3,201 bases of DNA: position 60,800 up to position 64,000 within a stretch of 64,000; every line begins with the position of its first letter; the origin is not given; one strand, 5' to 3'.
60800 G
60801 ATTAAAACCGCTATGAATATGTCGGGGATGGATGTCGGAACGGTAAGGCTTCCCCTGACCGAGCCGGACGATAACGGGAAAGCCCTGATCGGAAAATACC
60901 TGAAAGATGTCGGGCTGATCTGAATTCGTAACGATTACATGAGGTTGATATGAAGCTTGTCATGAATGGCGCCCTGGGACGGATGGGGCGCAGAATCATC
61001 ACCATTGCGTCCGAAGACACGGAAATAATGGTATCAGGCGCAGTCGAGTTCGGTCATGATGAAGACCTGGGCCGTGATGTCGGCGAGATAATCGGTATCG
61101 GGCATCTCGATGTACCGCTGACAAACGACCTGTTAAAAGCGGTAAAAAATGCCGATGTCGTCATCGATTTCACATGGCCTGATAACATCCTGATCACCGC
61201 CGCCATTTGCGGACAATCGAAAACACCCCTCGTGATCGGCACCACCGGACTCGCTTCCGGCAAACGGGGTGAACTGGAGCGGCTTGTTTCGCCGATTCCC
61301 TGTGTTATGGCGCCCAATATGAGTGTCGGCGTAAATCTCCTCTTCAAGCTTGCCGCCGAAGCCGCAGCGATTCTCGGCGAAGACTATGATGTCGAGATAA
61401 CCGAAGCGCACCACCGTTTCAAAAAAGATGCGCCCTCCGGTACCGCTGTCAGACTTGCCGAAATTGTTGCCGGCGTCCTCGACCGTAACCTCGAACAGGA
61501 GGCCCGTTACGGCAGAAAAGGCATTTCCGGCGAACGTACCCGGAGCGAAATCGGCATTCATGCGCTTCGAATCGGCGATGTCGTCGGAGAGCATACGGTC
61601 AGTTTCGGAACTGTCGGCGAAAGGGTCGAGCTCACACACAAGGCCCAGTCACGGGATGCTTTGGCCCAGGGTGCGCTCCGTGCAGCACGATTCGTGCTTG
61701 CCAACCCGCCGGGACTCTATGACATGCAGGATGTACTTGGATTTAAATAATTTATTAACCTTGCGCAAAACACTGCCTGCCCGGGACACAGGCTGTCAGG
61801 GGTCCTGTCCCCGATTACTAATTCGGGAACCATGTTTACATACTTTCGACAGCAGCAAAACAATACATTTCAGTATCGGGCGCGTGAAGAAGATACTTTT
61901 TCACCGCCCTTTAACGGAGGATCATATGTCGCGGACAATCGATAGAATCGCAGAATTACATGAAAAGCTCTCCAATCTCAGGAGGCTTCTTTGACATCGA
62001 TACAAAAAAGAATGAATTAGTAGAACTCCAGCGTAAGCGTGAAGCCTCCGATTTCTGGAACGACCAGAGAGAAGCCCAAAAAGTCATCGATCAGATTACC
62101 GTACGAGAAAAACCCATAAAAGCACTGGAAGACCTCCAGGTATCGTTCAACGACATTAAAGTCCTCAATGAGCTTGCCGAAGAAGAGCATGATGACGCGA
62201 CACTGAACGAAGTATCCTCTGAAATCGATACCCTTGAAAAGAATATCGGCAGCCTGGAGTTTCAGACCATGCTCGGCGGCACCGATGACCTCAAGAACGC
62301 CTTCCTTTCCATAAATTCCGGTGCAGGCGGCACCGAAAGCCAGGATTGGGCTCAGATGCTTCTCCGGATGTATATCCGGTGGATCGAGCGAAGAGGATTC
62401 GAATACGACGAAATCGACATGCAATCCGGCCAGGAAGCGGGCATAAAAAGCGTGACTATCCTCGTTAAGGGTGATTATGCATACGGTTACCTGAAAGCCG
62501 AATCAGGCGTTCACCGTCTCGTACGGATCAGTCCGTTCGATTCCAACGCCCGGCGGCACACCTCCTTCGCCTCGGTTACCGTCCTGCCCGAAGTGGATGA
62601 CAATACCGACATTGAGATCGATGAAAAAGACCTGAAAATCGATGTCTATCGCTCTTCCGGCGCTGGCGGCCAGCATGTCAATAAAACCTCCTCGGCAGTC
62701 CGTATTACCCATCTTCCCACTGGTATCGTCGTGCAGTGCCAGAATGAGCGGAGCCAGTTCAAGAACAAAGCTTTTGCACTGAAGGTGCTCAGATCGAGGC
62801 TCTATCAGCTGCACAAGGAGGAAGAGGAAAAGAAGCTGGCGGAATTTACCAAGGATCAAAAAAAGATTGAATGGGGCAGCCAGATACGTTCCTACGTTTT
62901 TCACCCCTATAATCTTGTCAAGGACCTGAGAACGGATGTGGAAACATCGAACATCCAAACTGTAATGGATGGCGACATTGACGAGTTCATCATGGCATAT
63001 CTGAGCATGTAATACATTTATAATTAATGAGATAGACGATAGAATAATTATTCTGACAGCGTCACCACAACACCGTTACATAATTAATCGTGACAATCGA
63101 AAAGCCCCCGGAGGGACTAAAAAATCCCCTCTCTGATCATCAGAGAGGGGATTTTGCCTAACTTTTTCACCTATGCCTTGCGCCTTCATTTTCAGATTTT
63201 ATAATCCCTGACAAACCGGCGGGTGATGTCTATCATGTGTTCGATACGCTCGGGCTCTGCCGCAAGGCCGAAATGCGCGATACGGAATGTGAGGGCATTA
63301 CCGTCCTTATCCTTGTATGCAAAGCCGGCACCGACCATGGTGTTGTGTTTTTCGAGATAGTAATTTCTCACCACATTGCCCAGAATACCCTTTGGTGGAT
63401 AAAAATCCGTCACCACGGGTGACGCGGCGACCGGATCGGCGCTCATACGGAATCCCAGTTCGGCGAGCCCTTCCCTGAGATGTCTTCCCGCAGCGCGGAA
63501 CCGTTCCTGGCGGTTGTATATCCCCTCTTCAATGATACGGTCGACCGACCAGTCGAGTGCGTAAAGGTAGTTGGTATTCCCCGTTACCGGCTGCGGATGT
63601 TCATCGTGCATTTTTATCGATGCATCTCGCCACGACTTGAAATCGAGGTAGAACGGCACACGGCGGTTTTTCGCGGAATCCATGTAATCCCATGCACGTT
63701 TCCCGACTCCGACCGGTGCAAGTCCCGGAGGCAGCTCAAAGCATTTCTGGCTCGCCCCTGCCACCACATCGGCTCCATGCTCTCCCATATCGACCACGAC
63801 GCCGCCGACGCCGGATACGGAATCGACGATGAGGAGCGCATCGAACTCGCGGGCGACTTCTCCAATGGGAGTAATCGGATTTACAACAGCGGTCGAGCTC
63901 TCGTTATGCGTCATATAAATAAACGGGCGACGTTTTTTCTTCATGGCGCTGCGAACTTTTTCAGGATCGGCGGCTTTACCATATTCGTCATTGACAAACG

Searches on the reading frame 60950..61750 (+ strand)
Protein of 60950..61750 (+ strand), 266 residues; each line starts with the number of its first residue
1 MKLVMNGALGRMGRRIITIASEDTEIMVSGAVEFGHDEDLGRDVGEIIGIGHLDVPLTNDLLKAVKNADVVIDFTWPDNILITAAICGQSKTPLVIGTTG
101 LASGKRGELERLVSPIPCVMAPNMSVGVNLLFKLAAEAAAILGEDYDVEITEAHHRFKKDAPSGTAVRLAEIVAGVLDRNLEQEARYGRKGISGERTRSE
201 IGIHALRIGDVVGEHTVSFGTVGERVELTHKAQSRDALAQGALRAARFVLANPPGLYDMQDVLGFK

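Call 30: search_protein_families(library=pfam, proteins=[window:60950-61750:+], max_evalue=0.0001)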
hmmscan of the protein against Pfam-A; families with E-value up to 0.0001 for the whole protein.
window:60950-61750:+ (266 aa): 2 families
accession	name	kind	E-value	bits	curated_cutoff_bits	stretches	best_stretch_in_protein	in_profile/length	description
PF05173.19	DapB_C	-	2.9e-45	153.7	27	1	127-263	1-121/121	Dihydrodipicolinate reductase, C-terminus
PF01113.26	DapB_N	-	2e-32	112.3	25.6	1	1-124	1-124/124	Dihydrodipicolinate reductase, N-terminus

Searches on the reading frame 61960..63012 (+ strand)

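Call 30: search_protein_families(library=pfam, proteins=[window:61960-63012:+], max_evalue=0.0001)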
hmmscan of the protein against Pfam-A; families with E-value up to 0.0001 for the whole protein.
window:61960-63012:+ (350 aa): 2 families
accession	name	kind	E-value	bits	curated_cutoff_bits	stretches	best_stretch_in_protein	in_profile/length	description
PF03462.23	PCRF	-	2.2e-56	191.2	24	1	17-206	2-194/194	PCRF domain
PF00472.26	RF-1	-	1.5e-45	154.3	35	1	215-324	2-116/116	RF-1 domain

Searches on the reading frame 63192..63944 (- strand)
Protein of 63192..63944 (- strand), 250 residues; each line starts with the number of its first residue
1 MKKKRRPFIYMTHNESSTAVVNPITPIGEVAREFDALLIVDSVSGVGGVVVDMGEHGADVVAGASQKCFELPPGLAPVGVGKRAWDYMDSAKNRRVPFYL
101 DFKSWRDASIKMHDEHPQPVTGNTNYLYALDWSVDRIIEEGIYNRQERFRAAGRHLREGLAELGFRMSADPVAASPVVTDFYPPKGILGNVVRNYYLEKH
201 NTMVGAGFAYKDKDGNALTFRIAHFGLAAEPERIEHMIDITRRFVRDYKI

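Call 30: search_protein_families(library=pfam, proteins=[window:63192-63944:-], max_evalue=0.0001)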
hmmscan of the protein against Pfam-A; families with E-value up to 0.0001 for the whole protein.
window:63192-63944:- (250 aa): 1 family
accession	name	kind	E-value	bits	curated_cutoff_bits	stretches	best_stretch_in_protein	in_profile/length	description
PF00266.25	Aminotran_5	-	1.3e-08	34.7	21.5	1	8-78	142-211/371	Aminotransferase class-V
